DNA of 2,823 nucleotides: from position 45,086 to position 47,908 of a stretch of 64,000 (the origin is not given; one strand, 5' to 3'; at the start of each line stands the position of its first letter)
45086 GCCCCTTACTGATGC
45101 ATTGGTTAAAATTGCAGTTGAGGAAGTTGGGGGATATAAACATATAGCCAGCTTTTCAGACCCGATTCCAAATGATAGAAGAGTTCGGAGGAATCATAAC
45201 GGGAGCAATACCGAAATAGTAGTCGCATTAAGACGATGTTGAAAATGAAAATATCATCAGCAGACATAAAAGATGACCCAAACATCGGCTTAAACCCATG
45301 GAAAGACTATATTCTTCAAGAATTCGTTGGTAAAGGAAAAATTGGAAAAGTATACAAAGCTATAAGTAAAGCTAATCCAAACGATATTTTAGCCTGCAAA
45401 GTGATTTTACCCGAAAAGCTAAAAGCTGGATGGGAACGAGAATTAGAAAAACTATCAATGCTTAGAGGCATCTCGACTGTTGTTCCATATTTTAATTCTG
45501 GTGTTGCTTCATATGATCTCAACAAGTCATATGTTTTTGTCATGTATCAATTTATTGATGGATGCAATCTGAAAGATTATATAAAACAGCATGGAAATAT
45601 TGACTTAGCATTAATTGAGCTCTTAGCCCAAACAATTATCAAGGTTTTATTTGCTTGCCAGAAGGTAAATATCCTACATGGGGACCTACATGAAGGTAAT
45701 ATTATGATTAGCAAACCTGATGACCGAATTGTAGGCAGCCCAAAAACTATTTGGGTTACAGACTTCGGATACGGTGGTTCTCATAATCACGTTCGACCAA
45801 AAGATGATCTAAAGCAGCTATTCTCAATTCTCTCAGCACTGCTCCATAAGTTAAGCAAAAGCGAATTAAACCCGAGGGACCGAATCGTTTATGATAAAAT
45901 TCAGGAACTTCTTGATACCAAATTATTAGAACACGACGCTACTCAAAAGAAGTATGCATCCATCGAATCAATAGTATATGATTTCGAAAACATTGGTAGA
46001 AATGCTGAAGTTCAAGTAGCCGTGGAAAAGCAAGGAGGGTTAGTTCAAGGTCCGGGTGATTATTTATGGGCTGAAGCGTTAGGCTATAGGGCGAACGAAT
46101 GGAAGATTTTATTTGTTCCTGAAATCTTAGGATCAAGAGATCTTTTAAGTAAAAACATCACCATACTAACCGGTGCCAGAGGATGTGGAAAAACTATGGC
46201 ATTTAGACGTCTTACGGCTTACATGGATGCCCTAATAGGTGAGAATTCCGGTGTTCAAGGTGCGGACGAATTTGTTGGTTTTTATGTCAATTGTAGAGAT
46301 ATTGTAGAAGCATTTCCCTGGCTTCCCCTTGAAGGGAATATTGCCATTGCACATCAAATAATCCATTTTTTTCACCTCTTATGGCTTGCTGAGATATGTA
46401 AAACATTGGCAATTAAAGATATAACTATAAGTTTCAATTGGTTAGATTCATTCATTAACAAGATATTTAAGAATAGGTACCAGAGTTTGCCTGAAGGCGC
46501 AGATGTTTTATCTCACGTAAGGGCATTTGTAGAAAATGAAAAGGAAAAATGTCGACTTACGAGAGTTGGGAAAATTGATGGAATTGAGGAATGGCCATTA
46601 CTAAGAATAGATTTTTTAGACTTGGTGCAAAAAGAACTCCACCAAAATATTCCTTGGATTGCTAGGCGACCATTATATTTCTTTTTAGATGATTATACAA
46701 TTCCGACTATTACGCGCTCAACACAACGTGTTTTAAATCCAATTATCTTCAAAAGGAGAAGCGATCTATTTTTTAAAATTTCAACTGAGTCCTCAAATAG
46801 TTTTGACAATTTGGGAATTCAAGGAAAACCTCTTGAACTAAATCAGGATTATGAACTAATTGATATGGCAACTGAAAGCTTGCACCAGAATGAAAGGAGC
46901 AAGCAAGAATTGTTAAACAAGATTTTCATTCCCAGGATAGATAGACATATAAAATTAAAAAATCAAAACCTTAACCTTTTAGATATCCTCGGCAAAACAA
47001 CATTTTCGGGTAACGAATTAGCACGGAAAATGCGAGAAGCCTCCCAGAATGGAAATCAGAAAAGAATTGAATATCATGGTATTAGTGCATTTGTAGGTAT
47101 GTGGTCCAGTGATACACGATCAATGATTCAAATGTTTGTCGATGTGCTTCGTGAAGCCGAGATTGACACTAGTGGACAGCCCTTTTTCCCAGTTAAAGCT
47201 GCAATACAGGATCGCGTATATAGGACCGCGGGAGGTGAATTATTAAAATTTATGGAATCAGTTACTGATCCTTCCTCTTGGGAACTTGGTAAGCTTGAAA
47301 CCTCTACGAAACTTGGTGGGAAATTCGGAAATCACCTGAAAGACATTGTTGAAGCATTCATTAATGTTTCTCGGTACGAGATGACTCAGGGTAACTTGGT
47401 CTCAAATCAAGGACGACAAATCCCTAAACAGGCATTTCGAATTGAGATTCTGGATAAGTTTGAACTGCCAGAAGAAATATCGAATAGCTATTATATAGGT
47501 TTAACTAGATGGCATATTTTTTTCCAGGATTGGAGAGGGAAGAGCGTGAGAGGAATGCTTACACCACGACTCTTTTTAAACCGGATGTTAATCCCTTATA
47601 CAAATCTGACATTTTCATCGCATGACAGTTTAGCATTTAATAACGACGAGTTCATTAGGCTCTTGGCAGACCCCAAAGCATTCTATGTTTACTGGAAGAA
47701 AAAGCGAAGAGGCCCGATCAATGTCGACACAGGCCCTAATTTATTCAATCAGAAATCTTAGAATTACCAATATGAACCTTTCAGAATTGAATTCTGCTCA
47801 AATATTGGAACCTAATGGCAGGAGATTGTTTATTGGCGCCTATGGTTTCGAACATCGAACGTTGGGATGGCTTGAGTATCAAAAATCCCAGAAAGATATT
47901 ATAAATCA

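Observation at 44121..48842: Three-gene module: DNA methyltransferase + Ser/Thr-kinase-P-loop-ATPase fusion + unknown two-lobed protein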

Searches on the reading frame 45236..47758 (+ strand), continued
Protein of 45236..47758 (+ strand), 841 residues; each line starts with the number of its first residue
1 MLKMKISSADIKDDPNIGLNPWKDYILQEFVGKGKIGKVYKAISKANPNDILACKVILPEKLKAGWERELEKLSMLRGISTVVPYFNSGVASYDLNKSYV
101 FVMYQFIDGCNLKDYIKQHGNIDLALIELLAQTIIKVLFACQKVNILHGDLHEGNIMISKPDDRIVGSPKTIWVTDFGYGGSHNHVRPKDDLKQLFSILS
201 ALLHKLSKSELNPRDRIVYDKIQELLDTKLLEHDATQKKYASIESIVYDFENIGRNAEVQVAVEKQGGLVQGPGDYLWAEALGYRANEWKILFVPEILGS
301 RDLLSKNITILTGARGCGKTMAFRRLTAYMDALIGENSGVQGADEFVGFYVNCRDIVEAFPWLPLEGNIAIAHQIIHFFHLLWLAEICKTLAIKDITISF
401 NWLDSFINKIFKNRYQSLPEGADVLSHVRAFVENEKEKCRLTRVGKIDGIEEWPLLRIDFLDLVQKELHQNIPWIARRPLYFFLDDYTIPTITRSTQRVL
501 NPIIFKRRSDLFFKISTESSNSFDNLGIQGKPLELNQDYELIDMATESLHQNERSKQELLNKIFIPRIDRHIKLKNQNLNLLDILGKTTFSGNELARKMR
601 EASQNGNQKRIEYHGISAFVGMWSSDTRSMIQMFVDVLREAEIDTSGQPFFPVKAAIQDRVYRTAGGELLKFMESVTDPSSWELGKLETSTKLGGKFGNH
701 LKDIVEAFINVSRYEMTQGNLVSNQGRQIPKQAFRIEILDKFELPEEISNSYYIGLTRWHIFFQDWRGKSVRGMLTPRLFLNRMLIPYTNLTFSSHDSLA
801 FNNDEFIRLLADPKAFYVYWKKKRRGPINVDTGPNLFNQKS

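Call 76: search_protein_families(library=phrogs, proteins=[window:45236-47758:+], max_evalue=0.01)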
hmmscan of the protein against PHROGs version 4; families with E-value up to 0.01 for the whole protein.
window:45236-47758:+ (841 aa): 1 family
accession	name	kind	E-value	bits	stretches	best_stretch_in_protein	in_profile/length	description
phrog_2361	-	other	0.0009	19.3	1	31-184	21-161/415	serine-threonine kinase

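Call 96: search_protein_families(library=pfam, proteins=[L022:5938-6675:+, L022:6675-8630:+, L022:8630-9727:+, L022:2551-3585:+, L022:3786-4430:+], max_evalue=0.01)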
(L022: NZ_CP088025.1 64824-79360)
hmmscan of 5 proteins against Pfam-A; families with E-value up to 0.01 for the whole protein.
L022:5938-6675:+ (246 aa): 3 families
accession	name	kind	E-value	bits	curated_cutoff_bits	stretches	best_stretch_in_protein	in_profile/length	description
PF00069.31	Pkinase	-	8.5e-07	29.1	31.7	1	22-185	1-145/263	Protein kinase domain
PF07714.23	PK_Tyr_Ser-Thr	-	0.00038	20.3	23.1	1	23-169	2-145/258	Protein tyrosine and serine/threonine kinase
PF03109.22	ABC1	-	0.00077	19.1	22.9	0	137-183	179-212/244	ABC1 atypical kinase-like domain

L022:6675-8630:+ (652 aa): 3 families
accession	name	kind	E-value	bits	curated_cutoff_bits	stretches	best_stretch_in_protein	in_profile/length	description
PF24389.1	ORC-CDC6-like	-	2.4e-24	86.4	27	2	60-340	19-303/571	ORC-CDC6-like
PF13401.12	AAA_22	-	0.00052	20.8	27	0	78-112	8-33/130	AAA domain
PF01637.24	ATPase_2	-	0.0094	16.2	33.2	0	77-99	22-44/225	ATPase domain predominantly from Archaea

L022:8630-9727:+ (366 aa): 0 families

L022:2551-3585:+ (345 aa): 1 family
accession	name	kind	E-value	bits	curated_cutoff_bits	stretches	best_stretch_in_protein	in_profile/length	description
PF04471.18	Mrr_cat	-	4.4e-06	27.2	21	1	15-101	6-90/115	Restriction endonuclease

L022:3786-4430:+ (215 aa): 0 families

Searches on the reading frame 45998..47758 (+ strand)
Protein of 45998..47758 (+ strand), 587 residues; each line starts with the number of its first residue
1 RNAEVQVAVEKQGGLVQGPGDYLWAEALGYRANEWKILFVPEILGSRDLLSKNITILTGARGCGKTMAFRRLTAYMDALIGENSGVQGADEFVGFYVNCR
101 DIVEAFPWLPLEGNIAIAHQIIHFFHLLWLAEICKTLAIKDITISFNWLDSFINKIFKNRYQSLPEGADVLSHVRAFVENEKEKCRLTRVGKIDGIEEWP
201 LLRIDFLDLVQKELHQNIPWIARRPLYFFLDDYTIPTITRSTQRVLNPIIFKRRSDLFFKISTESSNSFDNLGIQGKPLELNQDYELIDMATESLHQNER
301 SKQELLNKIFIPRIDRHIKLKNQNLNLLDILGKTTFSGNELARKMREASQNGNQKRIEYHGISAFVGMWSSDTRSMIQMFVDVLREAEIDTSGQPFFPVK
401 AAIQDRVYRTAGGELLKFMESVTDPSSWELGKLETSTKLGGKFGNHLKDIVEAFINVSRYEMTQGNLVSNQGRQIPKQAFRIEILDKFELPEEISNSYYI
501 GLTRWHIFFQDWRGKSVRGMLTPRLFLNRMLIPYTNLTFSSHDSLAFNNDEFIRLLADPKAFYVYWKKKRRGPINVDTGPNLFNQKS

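Call 116: search_protein_families(library=padloc, proteins=[window:45998-47758:+], max_evalue=1)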
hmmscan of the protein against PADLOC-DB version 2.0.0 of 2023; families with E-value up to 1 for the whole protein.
window:45998-47758:+ (587 aa): 1 family
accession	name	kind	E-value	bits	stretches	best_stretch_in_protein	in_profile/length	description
PDLC01925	CARF6--CARF_STK_AAA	-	2e-15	53.6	1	51-410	333-684/1187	-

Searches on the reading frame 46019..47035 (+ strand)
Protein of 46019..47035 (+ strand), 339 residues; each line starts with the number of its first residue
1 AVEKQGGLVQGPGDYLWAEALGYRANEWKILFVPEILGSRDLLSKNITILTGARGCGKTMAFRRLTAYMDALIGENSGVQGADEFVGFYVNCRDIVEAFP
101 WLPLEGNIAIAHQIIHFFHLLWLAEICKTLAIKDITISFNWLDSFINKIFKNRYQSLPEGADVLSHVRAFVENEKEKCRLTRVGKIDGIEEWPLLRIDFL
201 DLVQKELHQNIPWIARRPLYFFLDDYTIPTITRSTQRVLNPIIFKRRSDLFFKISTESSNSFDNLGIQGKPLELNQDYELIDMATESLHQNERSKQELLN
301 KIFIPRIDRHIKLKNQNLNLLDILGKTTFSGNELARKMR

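Call 75: search_solved_structures(query=A7, max_evalue=10, show_alignments=1)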
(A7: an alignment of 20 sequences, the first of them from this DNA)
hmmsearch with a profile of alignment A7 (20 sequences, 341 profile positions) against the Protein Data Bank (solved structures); distinct sequences matched with E-value up to 10: 1.
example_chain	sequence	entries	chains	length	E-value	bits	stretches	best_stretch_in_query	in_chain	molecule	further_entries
7ogp_C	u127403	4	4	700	1.7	10.7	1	113-202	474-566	DNA-directed RNA polymerase | PHIKZ071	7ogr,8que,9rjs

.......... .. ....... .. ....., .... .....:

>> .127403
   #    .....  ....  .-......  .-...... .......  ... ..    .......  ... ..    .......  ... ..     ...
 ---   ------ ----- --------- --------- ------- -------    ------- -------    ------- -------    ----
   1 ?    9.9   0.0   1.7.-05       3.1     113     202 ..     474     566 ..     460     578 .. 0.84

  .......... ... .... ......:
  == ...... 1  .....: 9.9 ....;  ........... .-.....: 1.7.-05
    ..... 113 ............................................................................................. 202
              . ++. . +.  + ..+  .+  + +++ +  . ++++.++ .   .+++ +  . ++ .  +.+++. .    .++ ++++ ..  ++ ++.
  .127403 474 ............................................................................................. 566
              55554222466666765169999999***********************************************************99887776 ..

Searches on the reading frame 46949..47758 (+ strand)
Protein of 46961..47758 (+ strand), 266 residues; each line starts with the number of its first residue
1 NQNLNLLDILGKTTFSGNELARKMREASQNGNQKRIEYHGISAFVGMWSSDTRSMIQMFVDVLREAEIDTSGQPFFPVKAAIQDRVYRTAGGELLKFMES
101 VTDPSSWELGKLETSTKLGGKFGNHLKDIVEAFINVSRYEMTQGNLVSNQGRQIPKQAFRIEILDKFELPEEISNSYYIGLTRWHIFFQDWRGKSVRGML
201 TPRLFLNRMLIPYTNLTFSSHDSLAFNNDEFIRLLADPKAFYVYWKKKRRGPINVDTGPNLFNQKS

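Call 51: search_solved_structures(query=A4, max_evalue=10, show_alignments=2)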
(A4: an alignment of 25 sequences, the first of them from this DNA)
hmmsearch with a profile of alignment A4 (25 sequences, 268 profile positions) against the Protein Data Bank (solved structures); distinct sequences matched with E-value up to 10: 1.
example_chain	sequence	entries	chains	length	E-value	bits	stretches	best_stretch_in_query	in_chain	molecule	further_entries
2xtx_A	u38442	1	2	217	0.12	15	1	190-230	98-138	QNRB1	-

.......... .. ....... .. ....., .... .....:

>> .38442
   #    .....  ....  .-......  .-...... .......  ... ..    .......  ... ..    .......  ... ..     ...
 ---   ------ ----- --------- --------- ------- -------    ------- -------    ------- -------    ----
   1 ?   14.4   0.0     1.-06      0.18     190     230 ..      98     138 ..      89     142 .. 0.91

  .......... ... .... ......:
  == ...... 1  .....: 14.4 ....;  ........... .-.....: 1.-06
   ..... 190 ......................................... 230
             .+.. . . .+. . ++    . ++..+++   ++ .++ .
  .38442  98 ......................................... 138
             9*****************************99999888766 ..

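Call 59: predict_structure(alignment_id=A4)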
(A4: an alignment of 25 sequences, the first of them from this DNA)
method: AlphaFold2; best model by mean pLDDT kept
length: 270 residues; sequences in the alignment: 25
mean_pLDDT: 78.9   pTM: 0.80
mean pLDDT of the five models: 78.9, 74.1, 70.7, 66.0, 64.4
residues with pLDDT >= 90: 63; 70-90: 146; 50-70: 46; < 50: 15
segments of 3 or more residues with pLDDT < 50: 197-199, 260-264, 267-270
pLDDT, mean of each block of 10 residues (from residue 1): 88 90 80 78 83 74 93 85 92 84 83 59 83 91 86 72 80 79 83 61 69 61 70 93 95 71 47
secondary structure, 60 per line:
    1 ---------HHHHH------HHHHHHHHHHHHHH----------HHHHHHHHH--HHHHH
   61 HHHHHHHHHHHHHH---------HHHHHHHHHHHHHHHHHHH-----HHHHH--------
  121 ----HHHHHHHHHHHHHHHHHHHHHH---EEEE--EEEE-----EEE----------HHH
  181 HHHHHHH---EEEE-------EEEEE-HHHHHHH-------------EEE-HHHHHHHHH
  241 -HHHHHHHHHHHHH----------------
elements in order: H10-14 H21-34 H45-53 H56-74 H84-102 H108-112 H125-146 E150-153 E156-159 E165-167 H178-187 E191-194 E202-206 H208-214 E228-230 H232-240 H242-254

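Call 61: fold_search(model_id=the predicted structure, library=pdb)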
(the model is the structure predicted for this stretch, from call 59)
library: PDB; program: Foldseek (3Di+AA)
matches with E <= 10: 85; with E <= 0.001: 0
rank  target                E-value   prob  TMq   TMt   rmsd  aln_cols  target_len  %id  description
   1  6juf_B                1.2e+00  0.03  0.13  0.11  20.4       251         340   12  SspB crystal structure (released 2020-03-25)
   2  7un8_E                1.2e+00  0.03  0.13  0.12  20.9       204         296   12  SfSTING with c-di-GMP single fiber (released 2022-07-27)
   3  5h9e_I                1.2e+00  0.02  0.14  0.11  23.0       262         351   14  Crystal structure of E. coli Cascade bound to a PAM-containing dsDNA target (32-nt spacer) at 3.20 angstrom resolution (released 2016-02-17)
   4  7un8_A                1.3e+00  0.03  0.13  0.12  20.7       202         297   11  SfSTING with c-di-GMP single fiber (released 2022-07-27)
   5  7un8_C                1.3e+00  0.03  0.12  0.11  20.9       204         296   11  SfSTING with c-di-GMP single fiber (released 2022-07-27)
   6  2vs8_K                1.5e+00  0.10  0.16  0.21   7.7        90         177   10  The crystal structure of I-DmoI in complex with DNA and Mn (released 2008-11-11)
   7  3t9n_B                1.5e+00  0.02  0.11  0.11  28.5       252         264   15  Crystal structure of a membrane protein (released 2012-10-31)
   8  8gri_C                1.7e+00  0.04  0.15  0.10  12.9       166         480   10  Orf1-E312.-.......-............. (released 2023-05-31)
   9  5akf_A                1.8e+00  0.08  0.15  0.20   8.0        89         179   10  THE CRYSTAL STRUCTURE OF I-DMOI Q42AK120M IN COMPLEX WITH ITS TARGET DNA NICKED IN THE CODING STRAND A AND IN THE PRES (released 2015-06-17)
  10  7xx0_E                1.8e+00  0.05  0.16  0.10  13.1       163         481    9  C281S glycylthricin complex (released 2023-05-31)
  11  7xx0_A                1.8e+00  0.05  0.16  0.10  13.1       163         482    9  C281S glycylthricin complex (released 2023-05-31)
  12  6wgi_A                1.8e+00  0.04  0.14  0.10  18.8       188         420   14  Atomic model of the mutant OCCM (ORC-Cdc6-Cdt1-Mcm2-7 with Mcm6 WHD truncation) loaded on DNA at 10.5 A resolution (released 2020-07-15)
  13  3t9n_D                1.8e+00  0.01  0.10  0.10  28.9       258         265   14  Crystal structure of a membrane protein (released 2012-10-31)
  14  4u3m_c0               2.4e+00  0.08  0.16  0.36   9.2       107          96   14  Crystal structure of Anisomycin bound to the yeast 80S ribosome (released 2014-10-22)
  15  7xqa_H                2.4e+00  0.03  0.15  0.10  12.7       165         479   10  Orf1-glycine complex (released 2023-05-31)
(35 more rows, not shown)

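Call 111: fold_search(model_id=the predicted structure, library=viral)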
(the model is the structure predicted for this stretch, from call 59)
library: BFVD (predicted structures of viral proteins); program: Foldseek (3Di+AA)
matches with E <= 10: 106; with E <= 0.001: 0
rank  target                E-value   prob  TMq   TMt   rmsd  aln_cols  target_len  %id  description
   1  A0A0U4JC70            5.7e-01  0.11  0.16  0.27  10.1       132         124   15  (no name in the UniProt tables at hand)
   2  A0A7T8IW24            1.1e+00  0.05  0.17  0.20  16.6       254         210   11  Uncharacterized protein [Erwinia phage pEa_SNUABM_5]
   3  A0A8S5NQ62            1.2e+00  0.14  0.18  0.25  10.1       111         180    7  Replisome organizer [Siphoviridae sp. ctpbe1]
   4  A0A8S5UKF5            1.4e+00  0.15  0.19  0.19  11.6       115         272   12  Replisome organizer [Myoviridae sp. ctQf419]
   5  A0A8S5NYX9            1.7e+00  0.14  0.19  0.25   9.3       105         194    8  Replisome organizer (Fragment) [Siphoviridae sp. ctiMP24]
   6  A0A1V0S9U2            1.7e+00  0.03  0.14  0.16  29.1       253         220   10  Uncharacterized protein [Catovirus CTV1]
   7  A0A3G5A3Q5            1.8e+00  0.02  0.13  0.10  24.5       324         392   12  DHH family phosphohydrolase [Harvfovirus sp.]
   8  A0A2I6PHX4            2.0e+00  0.04  0.16  0.06  20.9       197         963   12  RNA polymerase-binding transcription factor [Pseudomonas phage PMBT3]
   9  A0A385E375            2.1e+00  0.06  0.17  0.21  17.6       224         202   12  Helix-turn-helix domain-containing protein [Gordonia phage Schmidt]
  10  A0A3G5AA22            2.2e+00  0.03  0.16  0.06  23.7       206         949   14  NrS-1 polymerase-like helicase domain-containing protein [Hyperionvirus sp.]
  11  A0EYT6                2.2e+00  0.02  0.13  0.12  21.9       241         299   11  Baculovirus J domain protein [Ectropis obliqua nucleopolyhedrovirus]
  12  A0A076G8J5            2.5e+00  0.04  0.13  0.23  12.5       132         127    8  Uncharacterized protein [Bacillus phage Bobb]
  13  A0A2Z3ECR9            2.7e+00  0.03  0.11  0.15  15.5       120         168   14  (no name in the UniProt tables at hand)
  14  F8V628                2.9e+00  0.01  0.13  0.12  21.4       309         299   13  Uncharacterized protein L490b [Acanthamoeba polyphaga mimivirus]
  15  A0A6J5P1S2            3.1e+00  0.02  0.11  0.19  16.0       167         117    8  Uncharacterized protein [uncultured Caudovirales phage]
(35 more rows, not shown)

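Call 116: search_protein_families(library=padloc, proteins=[window:46961-47758:+], max_evalue=1)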
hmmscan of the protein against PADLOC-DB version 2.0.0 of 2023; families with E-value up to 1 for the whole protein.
window:46961-47758:+ (266 aa): 1 family
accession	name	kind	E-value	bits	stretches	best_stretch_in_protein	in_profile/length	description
PDLC01925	CARF6--CARF_STK_AAA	-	9.7e-05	18.2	1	7-89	611-684/1187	-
